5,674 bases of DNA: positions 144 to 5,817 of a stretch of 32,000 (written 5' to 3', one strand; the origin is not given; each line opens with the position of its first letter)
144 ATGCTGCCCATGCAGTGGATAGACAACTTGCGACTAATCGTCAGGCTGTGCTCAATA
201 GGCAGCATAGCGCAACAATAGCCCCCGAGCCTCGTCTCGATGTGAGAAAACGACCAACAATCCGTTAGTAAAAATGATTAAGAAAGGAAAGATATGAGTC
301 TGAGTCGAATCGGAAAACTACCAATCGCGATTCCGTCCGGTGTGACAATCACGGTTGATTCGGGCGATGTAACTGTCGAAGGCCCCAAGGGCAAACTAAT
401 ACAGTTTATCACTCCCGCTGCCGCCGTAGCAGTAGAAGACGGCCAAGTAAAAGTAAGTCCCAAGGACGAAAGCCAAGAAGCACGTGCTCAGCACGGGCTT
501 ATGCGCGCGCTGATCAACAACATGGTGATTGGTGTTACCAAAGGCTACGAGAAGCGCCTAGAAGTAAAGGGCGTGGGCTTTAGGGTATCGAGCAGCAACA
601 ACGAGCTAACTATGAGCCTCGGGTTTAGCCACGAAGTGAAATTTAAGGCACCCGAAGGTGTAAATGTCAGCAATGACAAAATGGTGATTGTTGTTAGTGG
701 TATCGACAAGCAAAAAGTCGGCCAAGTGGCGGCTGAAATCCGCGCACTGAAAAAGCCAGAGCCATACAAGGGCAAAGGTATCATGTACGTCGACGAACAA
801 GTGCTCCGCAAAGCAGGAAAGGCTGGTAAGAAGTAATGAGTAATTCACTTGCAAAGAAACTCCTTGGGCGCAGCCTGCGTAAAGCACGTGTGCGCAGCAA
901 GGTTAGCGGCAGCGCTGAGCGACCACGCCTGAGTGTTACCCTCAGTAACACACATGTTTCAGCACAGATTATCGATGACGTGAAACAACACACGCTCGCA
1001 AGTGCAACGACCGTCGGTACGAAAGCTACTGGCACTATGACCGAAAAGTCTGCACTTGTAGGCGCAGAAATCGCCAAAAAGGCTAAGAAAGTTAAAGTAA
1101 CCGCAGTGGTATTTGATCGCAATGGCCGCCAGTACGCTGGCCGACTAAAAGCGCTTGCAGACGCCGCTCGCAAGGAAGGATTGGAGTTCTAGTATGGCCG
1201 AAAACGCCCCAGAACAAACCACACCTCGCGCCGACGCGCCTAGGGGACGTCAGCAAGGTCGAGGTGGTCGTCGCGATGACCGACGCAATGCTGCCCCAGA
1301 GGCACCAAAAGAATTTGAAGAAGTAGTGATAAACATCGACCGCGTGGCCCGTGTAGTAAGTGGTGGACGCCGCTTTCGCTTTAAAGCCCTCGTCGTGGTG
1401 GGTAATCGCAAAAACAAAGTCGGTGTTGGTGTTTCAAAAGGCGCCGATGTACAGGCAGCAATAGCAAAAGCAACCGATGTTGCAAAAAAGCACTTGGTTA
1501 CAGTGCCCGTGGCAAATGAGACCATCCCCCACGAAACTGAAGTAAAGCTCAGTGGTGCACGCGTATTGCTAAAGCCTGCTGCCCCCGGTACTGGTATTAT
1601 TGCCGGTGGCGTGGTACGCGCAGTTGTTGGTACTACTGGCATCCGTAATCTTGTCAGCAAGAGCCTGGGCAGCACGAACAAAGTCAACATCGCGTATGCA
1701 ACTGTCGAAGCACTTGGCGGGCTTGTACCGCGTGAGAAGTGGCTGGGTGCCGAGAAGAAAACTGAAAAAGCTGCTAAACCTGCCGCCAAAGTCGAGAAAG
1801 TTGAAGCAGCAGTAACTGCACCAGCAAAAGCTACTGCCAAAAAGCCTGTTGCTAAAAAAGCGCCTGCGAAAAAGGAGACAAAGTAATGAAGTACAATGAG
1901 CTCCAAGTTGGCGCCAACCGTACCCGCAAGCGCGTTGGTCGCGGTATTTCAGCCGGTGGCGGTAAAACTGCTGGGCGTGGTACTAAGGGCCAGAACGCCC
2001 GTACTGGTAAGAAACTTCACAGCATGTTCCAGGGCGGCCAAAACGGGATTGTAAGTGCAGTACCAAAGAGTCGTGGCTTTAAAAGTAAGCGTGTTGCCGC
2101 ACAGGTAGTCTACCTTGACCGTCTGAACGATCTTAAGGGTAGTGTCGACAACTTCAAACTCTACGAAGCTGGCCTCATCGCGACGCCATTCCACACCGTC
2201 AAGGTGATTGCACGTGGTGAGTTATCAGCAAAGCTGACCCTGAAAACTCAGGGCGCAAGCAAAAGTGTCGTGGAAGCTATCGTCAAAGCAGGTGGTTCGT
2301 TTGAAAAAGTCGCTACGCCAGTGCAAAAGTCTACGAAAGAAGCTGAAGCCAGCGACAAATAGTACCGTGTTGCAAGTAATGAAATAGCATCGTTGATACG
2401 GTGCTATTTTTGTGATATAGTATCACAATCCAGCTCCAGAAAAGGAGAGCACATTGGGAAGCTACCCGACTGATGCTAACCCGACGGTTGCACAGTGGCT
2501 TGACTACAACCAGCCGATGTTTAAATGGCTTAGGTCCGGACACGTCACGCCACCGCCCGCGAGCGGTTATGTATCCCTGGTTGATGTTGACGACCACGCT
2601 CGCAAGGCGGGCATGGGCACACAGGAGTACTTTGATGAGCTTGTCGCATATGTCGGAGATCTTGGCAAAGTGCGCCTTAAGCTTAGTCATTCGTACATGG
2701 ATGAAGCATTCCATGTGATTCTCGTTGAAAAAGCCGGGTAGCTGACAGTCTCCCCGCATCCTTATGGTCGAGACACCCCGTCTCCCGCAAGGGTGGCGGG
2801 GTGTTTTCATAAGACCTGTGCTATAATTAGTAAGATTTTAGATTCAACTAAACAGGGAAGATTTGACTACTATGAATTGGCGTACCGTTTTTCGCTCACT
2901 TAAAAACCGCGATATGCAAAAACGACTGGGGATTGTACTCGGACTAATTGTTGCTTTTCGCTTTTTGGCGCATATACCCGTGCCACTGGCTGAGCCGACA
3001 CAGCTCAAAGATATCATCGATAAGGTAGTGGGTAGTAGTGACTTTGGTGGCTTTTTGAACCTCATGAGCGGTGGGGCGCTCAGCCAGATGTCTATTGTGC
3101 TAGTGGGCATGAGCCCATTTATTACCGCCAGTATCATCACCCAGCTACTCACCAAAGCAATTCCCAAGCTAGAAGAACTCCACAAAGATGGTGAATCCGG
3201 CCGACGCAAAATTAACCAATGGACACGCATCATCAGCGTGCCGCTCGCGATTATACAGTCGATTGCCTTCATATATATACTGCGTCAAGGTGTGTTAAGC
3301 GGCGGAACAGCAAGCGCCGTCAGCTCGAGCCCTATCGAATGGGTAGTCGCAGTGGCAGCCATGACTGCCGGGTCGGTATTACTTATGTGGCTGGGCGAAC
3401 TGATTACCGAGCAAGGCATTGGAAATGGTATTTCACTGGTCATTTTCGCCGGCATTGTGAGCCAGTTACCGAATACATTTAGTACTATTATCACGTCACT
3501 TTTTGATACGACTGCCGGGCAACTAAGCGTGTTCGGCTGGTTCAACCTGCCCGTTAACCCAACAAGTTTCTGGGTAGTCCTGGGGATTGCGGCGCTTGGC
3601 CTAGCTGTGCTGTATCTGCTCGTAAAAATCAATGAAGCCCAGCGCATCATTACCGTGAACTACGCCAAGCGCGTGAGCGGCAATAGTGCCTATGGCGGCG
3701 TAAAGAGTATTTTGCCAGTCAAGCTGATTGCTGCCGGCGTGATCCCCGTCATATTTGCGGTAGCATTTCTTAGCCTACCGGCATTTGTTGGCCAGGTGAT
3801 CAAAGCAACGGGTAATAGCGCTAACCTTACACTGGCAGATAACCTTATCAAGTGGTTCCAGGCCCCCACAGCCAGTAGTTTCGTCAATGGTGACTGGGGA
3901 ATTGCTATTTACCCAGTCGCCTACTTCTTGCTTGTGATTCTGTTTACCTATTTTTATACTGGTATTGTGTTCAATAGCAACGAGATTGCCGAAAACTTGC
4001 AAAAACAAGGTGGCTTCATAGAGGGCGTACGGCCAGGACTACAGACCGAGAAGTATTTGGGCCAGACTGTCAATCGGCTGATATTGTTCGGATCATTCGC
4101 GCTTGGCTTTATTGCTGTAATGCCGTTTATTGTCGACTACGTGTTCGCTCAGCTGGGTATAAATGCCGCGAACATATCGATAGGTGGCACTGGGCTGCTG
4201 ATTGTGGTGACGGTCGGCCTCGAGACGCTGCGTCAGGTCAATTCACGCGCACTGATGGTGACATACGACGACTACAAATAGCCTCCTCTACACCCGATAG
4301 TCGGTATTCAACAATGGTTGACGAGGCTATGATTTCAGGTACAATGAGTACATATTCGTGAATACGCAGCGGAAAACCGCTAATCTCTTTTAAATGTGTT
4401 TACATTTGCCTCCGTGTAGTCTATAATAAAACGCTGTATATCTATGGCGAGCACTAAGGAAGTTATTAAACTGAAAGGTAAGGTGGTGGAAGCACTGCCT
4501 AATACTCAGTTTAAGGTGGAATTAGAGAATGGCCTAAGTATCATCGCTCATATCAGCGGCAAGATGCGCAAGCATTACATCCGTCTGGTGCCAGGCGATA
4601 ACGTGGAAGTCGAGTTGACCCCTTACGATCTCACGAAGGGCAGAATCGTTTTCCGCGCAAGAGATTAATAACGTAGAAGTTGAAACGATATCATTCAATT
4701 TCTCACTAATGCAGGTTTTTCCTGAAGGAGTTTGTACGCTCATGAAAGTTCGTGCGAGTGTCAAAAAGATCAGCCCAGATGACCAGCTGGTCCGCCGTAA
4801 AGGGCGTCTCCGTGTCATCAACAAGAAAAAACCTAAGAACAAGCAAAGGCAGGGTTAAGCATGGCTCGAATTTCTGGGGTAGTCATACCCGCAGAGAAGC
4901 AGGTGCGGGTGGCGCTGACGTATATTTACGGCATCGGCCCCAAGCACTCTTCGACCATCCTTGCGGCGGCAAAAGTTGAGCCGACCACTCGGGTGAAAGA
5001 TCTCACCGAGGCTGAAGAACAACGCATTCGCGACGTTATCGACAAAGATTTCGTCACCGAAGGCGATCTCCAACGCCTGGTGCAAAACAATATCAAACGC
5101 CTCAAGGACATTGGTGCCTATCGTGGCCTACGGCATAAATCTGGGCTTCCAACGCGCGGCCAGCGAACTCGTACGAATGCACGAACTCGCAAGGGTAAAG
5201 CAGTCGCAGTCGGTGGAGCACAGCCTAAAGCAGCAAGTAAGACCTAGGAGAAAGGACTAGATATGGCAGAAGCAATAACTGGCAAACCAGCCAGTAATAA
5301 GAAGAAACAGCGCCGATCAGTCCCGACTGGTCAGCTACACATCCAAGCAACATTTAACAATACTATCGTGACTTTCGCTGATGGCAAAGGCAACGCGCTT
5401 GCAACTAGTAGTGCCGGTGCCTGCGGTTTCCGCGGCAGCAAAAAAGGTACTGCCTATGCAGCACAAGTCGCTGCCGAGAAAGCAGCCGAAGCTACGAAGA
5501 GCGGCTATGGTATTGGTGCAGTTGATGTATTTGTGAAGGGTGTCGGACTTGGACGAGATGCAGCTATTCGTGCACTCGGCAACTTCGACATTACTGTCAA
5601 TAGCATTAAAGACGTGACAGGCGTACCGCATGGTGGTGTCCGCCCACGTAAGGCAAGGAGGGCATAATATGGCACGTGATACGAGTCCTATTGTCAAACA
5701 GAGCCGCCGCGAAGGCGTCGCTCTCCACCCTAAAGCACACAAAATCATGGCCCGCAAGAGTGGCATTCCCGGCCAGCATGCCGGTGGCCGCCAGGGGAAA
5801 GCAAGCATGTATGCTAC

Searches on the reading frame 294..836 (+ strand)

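Call 49: search_protein_families(library=pfam, proteins=[window:294-836:+], max_evalue=0.001)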
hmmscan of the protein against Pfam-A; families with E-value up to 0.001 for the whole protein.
window:294-836:+ (180 aa): 1 family
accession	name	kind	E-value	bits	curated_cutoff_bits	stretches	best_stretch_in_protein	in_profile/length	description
PF00347.28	Ribosomal_L6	-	2.4e-37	128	27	2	93-165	2-79/80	Ribosomal protein L6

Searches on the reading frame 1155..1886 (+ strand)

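Call 49: search_protein_families(library=pfam, proteins=[window:1155-1886:+], max_evalue=0.001)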
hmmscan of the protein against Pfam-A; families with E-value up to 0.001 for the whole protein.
window:1155-1886:+ (243 aa): 2 families
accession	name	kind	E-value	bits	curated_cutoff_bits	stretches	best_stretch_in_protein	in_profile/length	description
PF00333.26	Ribosomal_S5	-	5.5e-22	78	27.1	1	54-118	1-65/65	Ribosomal protein S5, N-terminal domain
PF03719.21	Ribosomal_S5_C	-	2.5e-21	75.3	21.5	1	131-188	2-59/71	Ribosomal protein S5, C-terminal domain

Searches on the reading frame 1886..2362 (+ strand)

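Call 49: search_protein_families(library=pfam, proteins=[window:1886-2362:+], max_evalue=0.001)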
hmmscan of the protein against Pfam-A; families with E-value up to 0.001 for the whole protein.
window:1886-2362:+ (158 aa): 1 family
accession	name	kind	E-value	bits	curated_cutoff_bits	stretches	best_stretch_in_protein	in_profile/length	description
PF00828.25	Ribosomal_L27A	-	4.2e-12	46.7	21.5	1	81-140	8-72/72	Ribosomal proteins 50S-L15, 50S-L18e, 60S-L27A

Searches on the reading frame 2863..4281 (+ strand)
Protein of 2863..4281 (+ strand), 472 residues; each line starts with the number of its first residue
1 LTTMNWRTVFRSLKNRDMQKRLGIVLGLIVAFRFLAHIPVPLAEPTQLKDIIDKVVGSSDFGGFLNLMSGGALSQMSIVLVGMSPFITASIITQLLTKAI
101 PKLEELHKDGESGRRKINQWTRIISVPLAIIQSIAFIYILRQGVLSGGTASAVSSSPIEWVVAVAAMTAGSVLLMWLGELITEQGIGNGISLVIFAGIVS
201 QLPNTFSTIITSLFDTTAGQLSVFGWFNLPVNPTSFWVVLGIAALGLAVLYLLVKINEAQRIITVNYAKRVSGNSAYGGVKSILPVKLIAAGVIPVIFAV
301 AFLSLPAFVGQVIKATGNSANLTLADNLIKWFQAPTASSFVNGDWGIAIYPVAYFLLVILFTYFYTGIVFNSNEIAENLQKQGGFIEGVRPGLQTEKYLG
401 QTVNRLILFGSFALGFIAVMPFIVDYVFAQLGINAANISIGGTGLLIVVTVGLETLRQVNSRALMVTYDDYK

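Call 49: search_protein_families(library=pfam, proteins=[window:2863-4281:+], max_evalue=0.001)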
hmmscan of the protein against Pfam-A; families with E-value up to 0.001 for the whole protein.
window:2863-4281:+ (472 aa): 1 family
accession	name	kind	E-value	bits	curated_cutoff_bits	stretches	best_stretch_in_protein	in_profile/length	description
PF00344.25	SecY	-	2.6e-93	313.2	32.2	1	77-455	1-305/306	SecY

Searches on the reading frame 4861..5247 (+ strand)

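Call 49: search_protein_families(library=pfam, proteins=[window:4861-5247:+], max_evalue=0.001)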
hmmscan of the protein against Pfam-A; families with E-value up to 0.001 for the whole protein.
window:4861-5247:+ (128 aa): 2 families
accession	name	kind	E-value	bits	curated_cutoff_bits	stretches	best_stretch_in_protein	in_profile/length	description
PF00416.27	Ribosomal_S13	-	2.3e-31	109.3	31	1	3-109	1-128/128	Ribosomal protein S13/S18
PF14579.12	HHH_6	-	0.00059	20.4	25.6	0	12-51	20-60/90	Helix-hairpin-helix motif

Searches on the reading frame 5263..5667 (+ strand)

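Call 49: search_protein_families(library=pfam, proteins=[window:5263-5667:+], max_evalue=0.001)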
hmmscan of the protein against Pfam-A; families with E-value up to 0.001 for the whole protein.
window:5263-5667:+ (134 aa): 1 family
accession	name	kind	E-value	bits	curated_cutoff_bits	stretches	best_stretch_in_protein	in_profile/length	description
PF00411.24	Ribosomal_S11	-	1.7e-34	119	25.1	1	23-133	1-110/110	Ribosomal protein S11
